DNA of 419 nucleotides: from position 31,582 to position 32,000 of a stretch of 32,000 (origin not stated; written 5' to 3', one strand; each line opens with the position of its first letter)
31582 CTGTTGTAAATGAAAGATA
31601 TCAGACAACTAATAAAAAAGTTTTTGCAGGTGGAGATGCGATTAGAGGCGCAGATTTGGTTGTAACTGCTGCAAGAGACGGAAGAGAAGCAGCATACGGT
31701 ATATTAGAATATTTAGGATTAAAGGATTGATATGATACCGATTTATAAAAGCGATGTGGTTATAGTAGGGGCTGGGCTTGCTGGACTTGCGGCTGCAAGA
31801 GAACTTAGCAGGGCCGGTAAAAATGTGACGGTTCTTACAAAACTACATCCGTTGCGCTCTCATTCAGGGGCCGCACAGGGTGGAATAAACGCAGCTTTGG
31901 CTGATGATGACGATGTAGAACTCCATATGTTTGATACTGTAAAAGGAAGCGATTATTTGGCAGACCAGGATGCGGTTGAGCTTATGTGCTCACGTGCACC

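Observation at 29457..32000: The hydrogenase operon runs without a break into a GltD-like NAD(P)H oxidoreductase gene and a FrdA-type flavoprotein gene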

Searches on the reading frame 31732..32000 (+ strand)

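Call 7: search_protein_families(library=pfam, proteins=[window:31732-32000:+])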
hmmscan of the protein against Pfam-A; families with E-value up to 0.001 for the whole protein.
window:31732-32000:+ (89 aa): 14 families
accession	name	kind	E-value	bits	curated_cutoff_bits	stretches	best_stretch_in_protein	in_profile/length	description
PF00890.30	FAD_binding_2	-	9.5e-26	91.4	20.4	1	8-89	1-87/414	FAD binding domain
PF01266.30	DAO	-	3.6e-11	43.6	27.9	1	8-60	1-55/353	FAD dependent oxidoreductase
PF01494.25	FAD_binding_3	-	3.8e-08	33.4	22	1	7-45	2-40/349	FAD binding domain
PF13450.12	NAD_binding_8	-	4e-07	30.6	21.9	1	11-38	1-28/68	NAD(P)-binding Rossmann-like domain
PF00070.33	Pyr_redox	-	1.8e-06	28.8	22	1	9-79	2-72/82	Pyridine nucleotide-disulphide oxidoreductase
PF07992.20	Pyr_redox_2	-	2.3e-06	27.7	26.1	1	8-36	2-30/291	Pyridine nucleotide-disulphide oxidoreductase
PF01946.23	Thi4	-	2.5e-06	27.4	26.2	1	3-51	14-61/235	Thi4 family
PF12831.13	FAD_oxidored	-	2.7e-05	24.1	27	1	8-36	1-29/416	FAD dependent oxidoreductase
PF01134.28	GIDA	-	3.8e-05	23.3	22.1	1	8-37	1-30/391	Glucose inhibited division protein A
PF03486.20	HI0933_like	-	4.9e-05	23.3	50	1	8-53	2-48/244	HI0933-like protein Rossmann domain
PF01262.27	AlaDh_PNT_C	-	6.9e-05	22.8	23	1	4-37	26-59/214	Alanine dehydrogenase/PNT, C-terminal domain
PF05834.18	Lycopene_cycl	-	0.00021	21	23.4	1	8-35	1-30/380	Lycopene cyclase protein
PF13738.12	Pyr_redox_3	-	0.00041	20.1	30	1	4-44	162-202/305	Pyridine nucleotide-disulphide oxidoreductase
PF01593.30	Amino_oxidase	-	0.00046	20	19.8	1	16-35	1-20/443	Flavin containing amine oxidoreductase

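Call 8: search_protein_families(library=ncbifam, proteins=[window:31732-32000:+])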
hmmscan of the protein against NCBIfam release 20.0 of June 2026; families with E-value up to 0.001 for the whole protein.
window:31732-32000:+ (89 aa): 90 families (the best 25 are shown)
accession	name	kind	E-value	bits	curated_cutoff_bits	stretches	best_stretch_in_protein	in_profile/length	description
TIGR01812.1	sdhA_frdA_Gneg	subfamily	1.7e-34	119.3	567.3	1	8-89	1-85/568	succinate dehydrogenase or fumarate reductase, flavoprotein subunit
TIGR01816.1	sdhA_forward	equivalog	3.4e-34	118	727.35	1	6-88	2-86/584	succinate dehydrogenase flavoprotein subunit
NF004724.0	PRK06069.1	subfamily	7.7e-28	97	826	1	5-86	4-90/577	succinate dehydrogenase/fumarate reductase flavoprotein subunit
NF004613.0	PRK05945.1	equivalog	5.5e-27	94.6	824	1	6-88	3-90/575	succinate dehydrogenase/fumarate reductase flavoprotein subunit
NF005037.0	PRK06452.1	equivalog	1.3e-22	80.1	862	1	6-88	5-91/566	succinate dehydrogenase flavoprotein subunit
NF006383.0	PRK08626.1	equivalog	4.9e-20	71.4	663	1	4-88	3-92/657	fumarate reductase flavoprotein subunit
NF006392.0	PRK08641.1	equivalog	8e-20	70.9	855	1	6-89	3-89/593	succinate dehydrogenase flavoprotein subunit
TIGR01176.1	fum_red_Fp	equivalog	8.5e-19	67.6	932.7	1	5-87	2-86/580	fumarate reductase (quinol) flavoprotein subunit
NF006686.0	PRK09231.1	equivalog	9.3e-19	67.4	854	1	5-86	4-87/598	fumarate reductase (quinol) flavoprotein subunit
NF005867.0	PRK07804.1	equivalog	1.6e-18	66.3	639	1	6-85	18-97/548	L-aspartate oxidase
TIGR01811.1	sdhA_Bsu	subfamily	2.5e-18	66.1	541.35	1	9-88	1-84/603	succinate dehydrogenase (quinone) flavoprotein subunit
TIGR00551.1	nadB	equivalog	4.3e-18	65.3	452.75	1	6-87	2-82/489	L-aspartate oxidase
NF042982.1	MFR_Fp_SdhA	equivalog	1.1e-16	60.4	1100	1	6-88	47-133/612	8-methylmenaquinol:fumarate reductase flavoprotein subunit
NF005636.0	PRK07395.1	subfamily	1.3e-16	60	723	1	6-89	12-94/560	L-aspartate oxidase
NF005701.0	PRK07512.1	equivalog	1.7e-16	59.7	528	1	6-88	9-90/516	L-aspartate oxidase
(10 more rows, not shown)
